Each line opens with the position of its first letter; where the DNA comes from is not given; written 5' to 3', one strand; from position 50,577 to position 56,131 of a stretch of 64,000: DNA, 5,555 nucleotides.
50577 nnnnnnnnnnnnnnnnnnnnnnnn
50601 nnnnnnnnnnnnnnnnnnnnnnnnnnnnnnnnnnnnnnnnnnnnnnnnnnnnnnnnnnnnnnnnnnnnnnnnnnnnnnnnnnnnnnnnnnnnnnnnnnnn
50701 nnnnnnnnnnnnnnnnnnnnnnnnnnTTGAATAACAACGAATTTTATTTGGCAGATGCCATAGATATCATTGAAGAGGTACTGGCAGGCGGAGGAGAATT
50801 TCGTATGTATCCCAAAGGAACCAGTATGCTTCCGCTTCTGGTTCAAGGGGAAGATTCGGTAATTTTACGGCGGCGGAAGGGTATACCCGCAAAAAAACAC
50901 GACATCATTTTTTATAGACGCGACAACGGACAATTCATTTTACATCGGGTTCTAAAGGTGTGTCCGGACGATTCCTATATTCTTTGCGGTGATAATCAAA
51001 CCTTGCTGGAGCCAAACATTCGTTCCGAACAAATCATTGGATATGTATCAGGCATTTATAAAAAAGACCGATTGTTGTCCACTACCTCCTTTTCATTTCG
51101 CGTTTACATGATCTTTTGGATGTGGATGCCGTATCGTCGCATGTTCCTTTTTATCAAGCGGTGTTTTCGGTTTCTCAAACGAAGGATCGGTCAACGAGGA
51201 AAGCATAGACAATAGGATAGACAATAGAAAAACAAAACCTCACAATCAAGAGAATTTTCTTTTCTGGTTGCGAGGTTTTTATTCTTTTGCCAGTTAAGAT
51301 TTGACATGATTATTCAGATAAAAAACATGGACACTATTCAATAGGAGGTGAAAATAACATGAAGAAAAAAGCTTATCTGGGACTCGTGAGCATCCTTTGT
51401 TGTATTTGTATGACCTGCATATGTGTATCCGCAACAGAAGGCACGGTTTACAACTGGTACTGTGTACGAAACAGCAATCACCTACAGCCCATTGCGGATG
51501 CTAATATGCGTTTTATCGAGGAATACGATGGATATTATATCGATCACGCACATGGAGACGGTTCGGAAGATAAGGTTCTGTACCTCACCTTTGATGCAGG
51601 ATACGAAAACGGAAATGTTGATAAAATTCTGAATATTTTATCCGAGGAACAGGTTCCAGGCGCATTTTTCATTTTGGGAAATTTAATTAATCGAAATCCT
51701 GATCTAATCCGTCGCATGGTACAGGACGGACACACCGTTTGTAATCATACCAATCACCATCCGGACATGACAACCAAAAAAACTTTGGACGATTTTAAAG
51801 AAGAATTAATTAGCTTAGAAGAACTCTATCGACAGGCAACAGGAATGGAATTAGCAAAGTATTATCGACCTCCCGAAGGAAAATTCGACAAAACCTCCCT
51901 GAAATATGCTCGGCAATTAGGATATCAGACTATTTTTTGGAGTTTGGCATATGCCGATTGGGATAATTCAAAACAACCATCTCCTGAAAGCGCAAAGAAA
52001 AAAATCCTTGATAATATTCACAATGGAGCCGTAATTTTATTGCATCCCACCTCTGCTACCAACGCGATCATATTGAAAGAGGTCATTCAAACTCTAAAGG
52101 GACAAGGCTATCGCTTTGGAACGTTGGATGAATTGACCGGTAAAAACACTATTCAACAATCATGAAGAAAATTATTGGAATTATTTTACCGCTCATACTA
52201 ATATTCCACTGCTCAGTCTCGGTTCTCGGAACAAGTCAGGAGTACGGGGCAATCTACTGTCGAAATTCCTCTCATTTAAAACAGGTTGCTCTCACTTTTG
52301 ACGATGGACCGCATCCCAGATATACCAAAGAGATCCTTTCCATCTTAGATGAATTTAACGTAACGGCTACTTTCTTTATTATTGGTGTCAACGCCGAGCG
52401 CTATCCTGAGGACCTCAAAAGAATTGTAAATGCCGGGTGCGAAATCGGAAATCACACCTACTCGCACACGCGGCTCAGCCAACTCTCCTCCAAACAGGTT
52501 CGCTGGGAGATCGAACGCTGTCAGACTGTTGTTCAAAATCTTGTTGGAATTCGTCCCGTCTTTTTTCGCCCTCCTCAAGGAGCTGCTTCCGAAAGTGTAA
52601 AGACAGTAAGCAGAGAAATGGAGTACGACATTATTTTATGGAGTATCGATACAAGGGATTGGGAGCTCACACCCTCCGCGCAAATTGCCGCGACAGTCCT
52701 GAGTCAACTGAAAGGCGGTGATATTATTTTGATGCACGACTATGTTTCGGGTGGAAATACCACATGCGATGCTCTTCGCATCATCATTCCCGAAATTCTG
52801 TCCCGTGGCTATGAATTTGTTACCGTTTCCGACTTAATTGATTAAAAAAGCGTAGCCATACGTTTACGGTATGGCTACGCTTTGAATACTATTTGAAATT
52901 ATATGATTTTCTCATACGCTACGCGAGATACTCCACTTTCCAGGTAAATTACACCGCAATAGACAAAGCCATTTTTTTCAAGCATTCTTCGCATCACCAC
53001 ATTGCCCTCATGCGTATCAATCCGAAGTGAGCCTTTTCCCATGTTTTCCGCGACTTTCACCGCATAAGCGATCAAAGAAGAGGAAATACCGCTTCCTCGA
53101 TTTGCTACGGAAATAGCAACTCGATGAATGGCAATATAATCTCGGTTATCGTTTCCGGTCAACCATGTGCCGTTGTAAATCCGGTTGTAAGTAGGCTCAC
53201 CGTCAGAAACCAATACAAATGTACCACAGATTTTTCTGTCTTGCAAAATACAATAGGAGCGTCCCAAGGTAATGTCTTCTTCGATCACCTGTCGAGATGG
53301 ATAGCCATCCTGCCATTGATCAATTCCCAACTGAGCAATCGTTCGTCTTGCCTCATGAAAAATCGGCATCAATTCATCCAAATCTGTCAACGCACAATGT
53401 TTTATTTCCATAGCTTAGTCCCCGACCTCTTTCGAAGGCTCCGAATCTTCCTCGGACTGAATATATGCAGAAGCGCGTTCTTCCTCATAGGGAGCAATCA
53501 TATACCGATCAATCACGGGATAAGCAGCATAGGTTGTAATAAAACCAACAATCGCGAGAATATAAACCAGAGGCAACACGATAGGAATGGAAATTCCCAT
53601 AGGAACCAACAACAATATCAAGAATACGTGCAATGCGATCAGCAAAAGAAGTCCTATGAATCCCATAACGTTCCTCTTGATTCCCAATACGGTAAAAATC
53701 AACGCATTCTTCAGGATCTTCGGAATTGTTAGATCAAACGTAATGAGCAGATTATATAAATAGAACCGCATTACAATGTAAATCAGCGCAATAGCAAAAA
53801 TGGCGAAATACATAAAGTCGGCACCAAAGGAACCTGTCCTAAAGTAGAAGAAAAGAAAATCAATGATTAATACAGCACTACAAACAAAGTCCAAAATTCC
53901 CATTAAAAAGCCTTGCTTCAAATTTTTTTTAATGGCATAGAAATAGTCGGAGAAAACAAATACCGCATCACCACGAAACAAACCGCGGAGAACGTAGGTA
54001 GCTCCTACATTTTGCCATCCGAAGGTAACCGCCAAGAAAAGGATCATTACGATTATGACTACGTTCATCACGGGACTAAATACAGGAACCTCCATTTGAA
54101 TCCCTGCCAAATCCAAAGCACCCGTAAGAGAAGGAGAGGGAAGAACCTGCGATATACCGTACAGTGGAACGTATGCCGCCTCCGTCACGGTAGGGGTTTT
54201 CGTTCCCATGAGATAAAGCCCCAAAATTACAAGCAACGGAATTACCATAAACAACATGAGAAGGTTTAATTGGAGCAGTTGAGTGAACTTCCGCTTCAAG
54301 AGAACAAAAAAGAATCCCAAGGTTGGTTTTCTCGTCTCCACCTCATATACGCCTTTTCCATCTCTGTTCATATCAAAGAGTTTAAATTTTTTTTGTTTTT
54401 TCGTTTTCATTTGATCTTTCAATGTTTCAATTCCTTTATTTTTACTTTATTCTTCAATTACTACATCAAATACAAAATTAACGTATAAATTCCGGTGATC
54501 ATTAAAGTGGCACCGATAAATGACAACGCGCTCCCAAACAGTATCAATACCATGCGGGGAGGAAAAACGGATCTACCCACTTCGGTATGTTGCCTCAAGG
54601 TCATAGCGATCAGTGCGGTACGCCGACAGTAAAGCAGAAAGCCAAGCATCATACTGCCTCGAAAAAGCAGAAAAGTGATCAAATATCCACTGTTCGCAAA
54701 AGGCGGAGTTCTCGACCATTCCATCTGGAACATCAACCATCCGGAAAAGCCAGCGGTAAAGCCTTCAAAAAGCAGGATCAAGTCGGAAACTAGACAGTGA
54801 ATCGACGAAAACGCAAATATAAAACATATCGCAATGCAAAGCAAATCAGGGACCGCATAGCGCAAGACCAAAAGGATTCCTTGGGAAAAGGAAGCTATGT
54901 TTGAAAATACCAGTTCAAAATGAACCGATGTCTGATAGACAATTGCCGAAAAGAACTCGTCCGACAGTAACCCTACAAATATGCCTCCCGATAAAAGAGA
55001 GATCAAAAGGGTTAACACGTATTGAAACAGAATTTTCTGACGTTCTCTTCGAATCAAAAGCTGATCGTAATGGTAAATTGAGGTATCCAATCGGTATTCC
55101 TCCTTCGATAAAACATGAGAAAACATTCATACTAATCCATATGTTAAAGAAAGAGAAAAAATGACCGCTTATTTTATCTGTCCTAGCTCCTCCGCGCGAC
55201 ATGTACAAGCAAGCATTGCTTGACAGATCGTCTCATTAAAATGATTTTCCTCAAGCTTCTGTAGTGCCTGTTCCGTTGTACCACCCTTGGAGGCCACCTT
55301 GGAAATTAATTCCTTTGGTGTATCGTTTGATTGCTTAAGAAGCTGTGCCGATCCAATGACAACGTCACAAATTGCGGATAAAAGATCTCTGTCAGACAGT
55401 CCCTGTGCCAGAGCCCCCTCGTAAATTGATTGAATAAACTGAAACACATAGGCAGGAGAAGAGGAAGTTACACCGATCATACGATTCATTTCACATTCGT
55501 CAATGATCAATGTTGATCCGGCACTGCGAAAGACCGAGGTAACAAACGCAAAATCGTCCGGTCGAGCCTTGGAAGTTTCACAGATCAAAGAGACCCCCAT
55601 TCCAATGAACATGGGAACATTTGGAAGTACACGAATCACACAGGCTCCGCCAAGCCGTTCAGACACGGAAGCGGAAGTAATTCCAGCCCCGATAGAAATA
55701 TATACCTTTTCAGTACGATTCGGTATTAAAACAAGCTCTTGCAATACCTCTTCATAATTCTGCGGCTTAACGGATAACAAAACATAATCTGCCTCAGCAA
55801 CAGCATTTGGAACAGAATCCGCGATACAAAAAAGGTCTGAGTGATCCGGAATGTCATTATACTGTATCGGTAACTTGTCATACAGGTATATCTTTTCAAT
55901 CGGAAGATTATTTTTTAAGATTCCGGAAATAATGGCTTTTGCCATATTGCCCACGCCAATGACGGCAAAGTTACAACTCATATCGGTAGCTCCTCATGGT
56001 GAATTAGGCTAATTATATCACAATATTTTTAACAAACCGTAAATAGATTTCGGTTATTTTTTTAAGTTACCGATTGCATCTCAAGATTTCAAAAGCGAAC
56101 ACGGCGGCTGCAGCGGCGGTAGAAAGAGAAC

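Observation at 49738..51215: Orphan kinase, RRE and protease operon (HprK-like + PqqD + S24 peptidase) with no visible precursor or core maturase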

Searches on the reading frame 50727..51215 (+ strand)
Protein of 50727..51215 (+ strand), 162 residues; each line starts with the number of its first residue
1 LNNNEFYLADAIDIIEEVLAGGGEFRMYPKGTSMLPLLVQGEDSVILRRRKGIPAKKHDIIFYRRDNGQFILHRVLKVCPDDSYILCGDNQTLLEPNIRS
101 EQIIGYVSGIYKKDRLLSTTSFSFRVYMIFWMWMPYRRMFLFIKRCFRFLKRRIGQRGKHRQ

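Call 3: search_protein_families(library=pfam, proteins=[window:50727-51215:+], max_evalue=0.1)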
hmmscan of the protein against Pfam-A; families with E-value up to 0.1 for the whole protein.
window:50727-51215:+ (162 aa): 1 family
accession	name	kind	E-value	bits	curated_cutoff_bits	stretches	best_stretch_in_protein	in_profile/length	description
PF00717.28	Peptidase_S24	-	0.013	15.6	23.3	1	11-105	21-113/116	Peptidase S24-like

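Call 4: search_protein_families(library=ncbifam, proteins=[window:50727-51215:+], max_evalue=0.1)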
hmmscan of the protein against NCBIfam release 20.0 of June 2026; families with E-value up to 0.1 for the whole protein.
window:50727-51215:+ (162 aa): 3 families
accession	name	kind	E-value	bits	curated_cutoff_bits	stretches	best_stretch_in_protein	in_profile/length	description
TIGR02228.1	sigpep_I_arch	equivalog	2.1e-05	24.4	51.85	1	31-110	38-121/158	signal peptidase I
NF046067.1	SigPepSipWBacil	equivalog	0.0029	17.2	190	1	48-92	62-109/189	signal peptidase I SipW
TIGR02227.1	sigpep_I_bact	equivalog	0.076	12.9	47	0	30-75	26-74/162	signal peptidase I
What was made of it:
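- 50727..51215 (+): S: a 162-aa archaeal/SipW-type signal-peptidase-I-like serine peptidase with no N-terminal membrane anchor and a hydrophobic/basic C-terminal tail. It is the predicted leader peptidase, the LppS-like component. TIGR02228 at 2e-5, SipW model at 0.003, PF00717 at 0.013, all sub-threshold (calls 3, 4).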

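Call 14: search_solved_structures(query=window:50727-51212:+, max_evalue=10, show_alignments=2)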
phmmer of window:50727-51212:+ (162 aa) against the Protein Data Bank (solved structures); distinct sequences matched with E-value up to 10: 1.
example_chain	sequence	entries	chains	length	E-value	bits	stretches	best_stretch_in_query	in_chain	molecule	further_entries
6nkl_C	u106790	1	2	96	0.37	13.6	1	19-95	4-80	Antitoxin VapB1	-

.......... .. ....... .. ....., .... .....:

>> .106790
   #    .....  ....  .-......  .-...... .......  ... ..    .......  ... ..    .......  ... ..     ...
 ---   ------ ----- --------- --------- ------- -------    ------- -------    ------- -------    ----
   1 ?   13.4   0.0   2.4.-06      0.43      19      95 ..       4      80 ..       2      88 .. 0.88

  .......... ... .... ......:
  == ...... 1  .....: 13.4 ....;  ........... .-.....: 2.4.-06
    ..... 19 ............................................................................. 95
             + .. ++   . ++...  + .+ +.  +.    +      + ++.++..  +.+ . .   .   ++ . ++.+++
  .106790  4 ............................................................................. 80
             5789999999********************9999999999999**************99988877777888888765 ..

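Call 45: find_homologous_proteins(query=window:50727-51212:+)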
Query window:50727-51212:+ (162 aa): 592 proteins with E <= 0.001 among 603 candidates; the best 120 are listed.
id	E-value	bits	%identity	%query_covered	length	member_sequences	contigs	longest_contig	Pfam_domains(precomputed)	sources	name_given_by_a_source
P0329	3.7e-106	370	100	100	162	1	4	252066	-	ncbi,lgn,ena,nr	ncbi:MAG: S24/S26 family peptidase [Clostridia bacterium]|nr:S24/S26 family peptidase [Clostridia ba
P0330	4.4e-71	256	71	94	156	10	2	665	-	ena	-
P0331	9.4e-69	248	71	93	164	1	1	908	-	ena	-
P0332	8.7e-68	245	67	95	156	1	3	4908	-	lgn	-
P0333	1.2e-66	241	66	97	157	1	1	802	-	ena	-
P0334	3.3e-66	240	67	94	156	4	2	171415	-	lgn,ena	-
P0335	1.1e-65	238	67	95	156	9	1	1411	-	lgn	-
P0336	1.1e-65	238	67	95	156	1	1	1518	-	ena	-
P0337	1.2e-64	235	65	95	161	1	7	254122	-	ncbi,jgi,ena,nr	ncbi:MAG: hypothetical protein E7668_00575 [Ruminococcaceae bacterium]|nr:hypothetical protein [Osci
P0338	1.9e-64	234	65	98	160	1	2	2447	-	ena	-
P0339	1.0e-63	232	66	95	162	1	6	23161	-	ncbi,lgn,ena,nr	ncbi:MAG: S24/S26 family peptidase [Clostridia bacterium]|nr:S24/S26 family peptidase [Clostridia ba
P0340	1.1e-63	232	67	86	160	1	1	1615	-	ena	-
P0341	2.2e-63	231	64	98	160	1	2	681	-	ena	-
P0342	4.3e-63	230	64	95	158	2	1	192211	-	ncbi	-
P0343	2.5e-62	227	65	94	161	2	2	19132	-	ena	-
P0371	1.9e-58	215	60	95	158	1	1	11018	PF00717.29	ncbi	-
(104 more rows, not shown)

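Call 54: predict_structure(alignment_id=A5)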
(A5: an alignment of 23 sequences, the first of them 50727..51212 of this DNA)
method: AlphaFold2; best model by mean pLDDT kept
length: 162 residues; sequences in the alignment: 23
mean_pLDDT: 84.0   pTM: 0.74
mean pLDDT of the five models: 84.0, 82.6, 80.0, 79.9, 78.6
residues with pLDDT >= 90: 70; 70-90: 71; 50-70: 15; < 50: 6
segments of 3 or more residues with pLDDT < 50: 1-5
pLDDT, mean of each block of 10 residues (from residue 1): 50 90 89 72 91 90 91 93 90 90 94 88 83 82 87 71 49
secondary structure, 60 per line:
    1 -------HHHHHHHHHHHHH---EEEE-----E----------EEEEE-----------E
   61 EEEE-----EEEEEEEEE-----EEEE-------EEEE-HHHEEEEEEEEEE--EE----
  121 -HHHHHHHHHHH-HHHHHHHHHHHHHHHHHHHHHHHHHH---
elements in order: H8-20 E24-27 E44-48 E60-64 E70-78 E84-87 E95-98 E103-112 H122-132 H134-159

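Call 56: fold_search(model_id=the predicted structure, library=pdb)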
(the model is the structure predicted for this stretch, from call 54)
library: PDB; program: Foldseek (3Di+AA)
matches with E <= 10: 1409; with E <= 0.001: 0
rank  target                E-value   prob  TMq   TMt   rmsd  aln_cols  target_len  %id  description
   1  7p2q_A                1.3e-03  1.00  0.47  0.51  10.2       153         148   17  Human Signal Peptidase Complex Paralog C (SPC-C) (released 2021-10-06)
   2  6a2q                  1.7e-03  1.00  0.41  0.62   5.5       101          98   20  Mycobacterium tuberculosis LexA C-domain I (released 2019-01-23)
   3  4wvg_A                3.6e-03  1.00  0.42  0.15   4.4       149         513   17  Crystal structure of the Type-I signal peptidase from Staphylococcus aureus (SpsB). (released 2015-09-23)
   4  7p2p_A                3.6e-03  1.00  0.45  0.48  10.5       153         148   18  Human Signal Peptidase Complex Paralog A (SPC-A) (released 2021-10-06)
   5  4wvj_A                4.8e-03  1.00  0.43  0.15   4.0       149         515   17  Crystal structure of the Type-I signal peptidase from Staphylococcus aureus (SpsB) in complex with an inhibitor peptid (released 2015-09-23)
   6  4n31_A                1.2e-02  1.00  0.47  0.53   2.3       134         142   15  Structure and activity of Streptococcus pyogenes SipA: a signal peptidase homologue essential for pilus polymerisation (released 2014-08-20)
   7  4wvh_A                1.3e-02  1.00  0.43  0.15   4.0       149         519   17  Crystal structure of the Type-I signal peptidase from Staphylococcus aureus (SpsB) in complex with a substrate peptide (released 2015-09-23)
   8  2ho0                  1.5e-02  1.00  0.39  0.48   4.0        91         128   14  Structure of a Hyper-cleavable Monomeric Fragment of Phage Lambda Repressor Containing the Cleavage Site Region (released 2006-09-19)
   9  1f39_A                1.6e-02  1.00  0.39  0.59   4.8        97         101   12  CRYSTAL STRUCTURE OF THE LAMBDA REPRESSOR C-TERMINAL DOMAIN (released 2000-07-26)
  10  1kca_A                1.8e-02  0.99  0.39  0.59   4.8        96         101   14  Crystal Structure of the lambda Repressor C-terminal Domain Octamer (released 2001-12-21)
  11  4wvi_A                2.0e-02  1.00  0.44  0.15   4.0       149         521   17  Crystal structure of the Type-I signal peptidase from Staphylococcus aureus (SpsB) in complex with a substrate peptide (released 2015-09-23)
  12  8gmu_A                2.2e-02  1.00  0.40  0.48   3.7        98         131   14  Structure of lambda repressor in complex with RecA filament (released 2022-12-21)
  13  5j39_A                3.1e-02  0.96  0.30  0.25   9.5       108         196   12  Crystal Structure of the extended TUDOR domain from TDRD2 (released 2016-04-13)
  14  4b9w_A                4.2e-02  0.98  0.32  0.27   7.8       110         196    9  Structure of extended Tudor domain TD3 from mouse TDRD1 in complex with MILI peptide containing dimethylarginine 45. (released 2012-10-17)
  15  2hnf                  4.8e-02  0.99  0.39  0.47   4.0        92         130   14  Structure of a Hyper-cleavable Monomeric Fragment of Phage lambda Repressor Containing the Cleavage Site Region (released 2006-09-19)
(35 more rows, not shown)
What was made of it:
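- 50727..51215 (+): Model pLDDT 84; top fold hits SEC11C/A, LexA, SpsB and SipA (calls 54, 56).
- Checked: The model (pLDDT 84) matches SEC11A/C, LexA, SpsB and SipA (calls 54, 56).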

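Call 93: search_protein_families(library=padloc, proteins=[window:50727-51215:+], max_evalue=0.01)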
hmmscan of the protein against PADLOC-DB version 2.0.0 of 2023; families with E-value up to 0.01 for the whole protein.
window:50727-51215:+ (162 aa): 0 families

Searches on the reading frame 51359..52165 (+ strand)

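Call 3: search_protein_families(library=pfam, proteins=[window:51359-52165:+], max_evalue=0.1)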
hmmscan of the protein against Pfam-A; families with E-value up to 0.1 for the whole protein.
window:51359-52165:+ (268 aa): 3 families
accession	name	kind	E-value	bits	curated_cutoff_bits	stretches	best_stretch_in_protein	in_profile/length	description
PF01522.26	Polysacc_deac_1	-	5.5e-34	117.2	23.1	1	69-191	4-123/124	Polysaccharide deacetylase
PF03065.20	Glyco_hydro_57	-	0.018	14.8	21.2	1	105-193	83-170/291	Glycosyl hydrolase family 57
PF02671.26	PAH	-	0.059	13.5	21.3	0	141-160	8-27/45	Paired amphipathic helix repeat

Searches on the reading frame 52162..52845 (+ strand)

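Call 3: search_protein_families(library=pfam, proteins=[window:52162-52845:+], max_evalue=0.1)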
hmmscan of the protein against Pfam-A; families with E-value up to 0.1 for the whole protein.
window:52162-52845:+ (227 aa): 3 families
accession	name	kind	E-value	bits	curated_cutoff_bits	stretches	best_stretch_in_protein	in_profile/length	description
PF01522.26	Polysacc_deac_1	-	2.4e-40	137.8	23.1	1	39-157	6-123/124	Polysaccharide deacetylase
PF10096.14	DUF2334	-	0.0006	19.9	26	1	51-159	14-144/203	Uncharacterized protein conserved in bacteria (DUF2334)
PF03065.20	Glyco_hydro_57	-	0.0011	18.8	21.2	1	79-159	88-170/291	Glycosyl hydrolase family 57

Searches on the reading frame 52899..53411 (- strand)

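Call 91: search_protein_families(library=pfam, proteins=[window:52899-53411:-], max_evalue=0.001)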
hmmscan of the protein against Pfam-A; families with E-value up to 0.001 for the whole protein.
window:52899-53411:- (170 aa): 3 families
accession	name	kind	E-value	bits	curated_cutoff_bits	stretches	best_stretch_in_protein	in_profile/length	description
PF00583.31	Acetyltransf_1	-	3.5e-08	34.2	20.7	1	32-149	15-116/116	Acetyltransferase (GNAT) family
PF13508.13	Acetyltransf_7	-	0.00021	22.1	27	1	63-150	16-83/84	Acetyltransferase (GNAT) domain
PF13673.13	Acetyltransf_10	-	0.00045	20.6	23.6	0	90-169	52-127/128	Acetyltransferase (GNAT) domain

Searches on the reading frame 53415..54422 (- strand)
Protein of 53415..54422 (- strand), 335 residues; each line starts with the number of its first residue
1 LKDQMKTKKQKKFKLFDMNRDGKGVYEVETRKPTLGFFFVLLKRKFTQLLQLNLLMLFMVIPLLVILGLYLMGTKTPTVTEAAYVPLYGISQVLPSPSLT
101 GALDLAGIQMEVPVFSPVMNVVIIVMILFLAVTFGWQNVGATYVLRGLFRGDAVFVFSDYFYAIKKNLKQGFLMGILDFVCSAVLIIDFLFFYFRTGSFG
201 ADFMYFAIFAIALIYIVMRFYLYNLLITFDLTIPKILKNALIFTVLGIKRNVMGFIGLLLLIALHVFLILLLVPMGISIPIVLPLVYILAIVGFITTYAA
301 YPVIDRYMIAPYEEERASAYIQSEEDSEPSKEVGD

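Call 91: search_protein_families(library=pfam, proteins=[window:53415-54422:-], max_evalue=0.001)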
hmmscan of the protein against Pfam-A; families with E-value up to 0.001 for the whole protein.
window:53415-54422:- (335 aa): 1 family
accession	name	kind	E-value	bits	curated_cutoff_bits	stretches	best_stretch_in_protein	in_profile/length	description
PF04854.19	DUF624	-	9.2e-05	23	24.2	1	119-189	4-77/77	Protein of unknown function, DUF624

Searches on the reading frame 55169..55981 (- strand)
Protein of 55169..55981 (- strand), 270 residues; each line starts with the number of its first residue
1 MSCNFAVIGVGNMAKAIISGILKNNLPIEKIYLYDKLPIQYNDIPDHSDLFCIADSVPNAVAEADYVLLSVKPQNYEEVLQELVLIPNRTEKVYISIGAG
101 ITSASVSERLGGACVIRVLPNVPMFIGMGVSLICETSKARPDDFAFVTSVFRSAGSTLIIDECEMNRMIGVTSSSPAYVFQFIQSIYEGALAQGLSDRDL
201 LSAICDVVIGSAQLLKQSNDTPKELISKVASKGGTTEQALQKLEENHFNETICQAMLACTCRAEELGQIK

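Call 91: search_protein_families(library=pfam, proteins=[window:55169-55981:-], max_evalue=0.001)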
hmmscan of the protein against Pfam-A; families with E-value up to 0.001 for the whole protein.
window:55169-55981:- (270 aa): 2 families
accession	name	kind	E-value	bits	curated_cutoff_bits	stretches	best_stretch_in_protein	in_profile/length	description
PF14748.11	P5CR_dimer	-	4.7e-28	98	25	1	162-266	1-105/105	Pyrroline-5-carboxylate reductase dimerisation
PF03807.23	F420_oxidored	-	5.3e-13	49.8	21.6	1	5-100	2-94/94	NADP oxidoreductase coenzyme F420-dependent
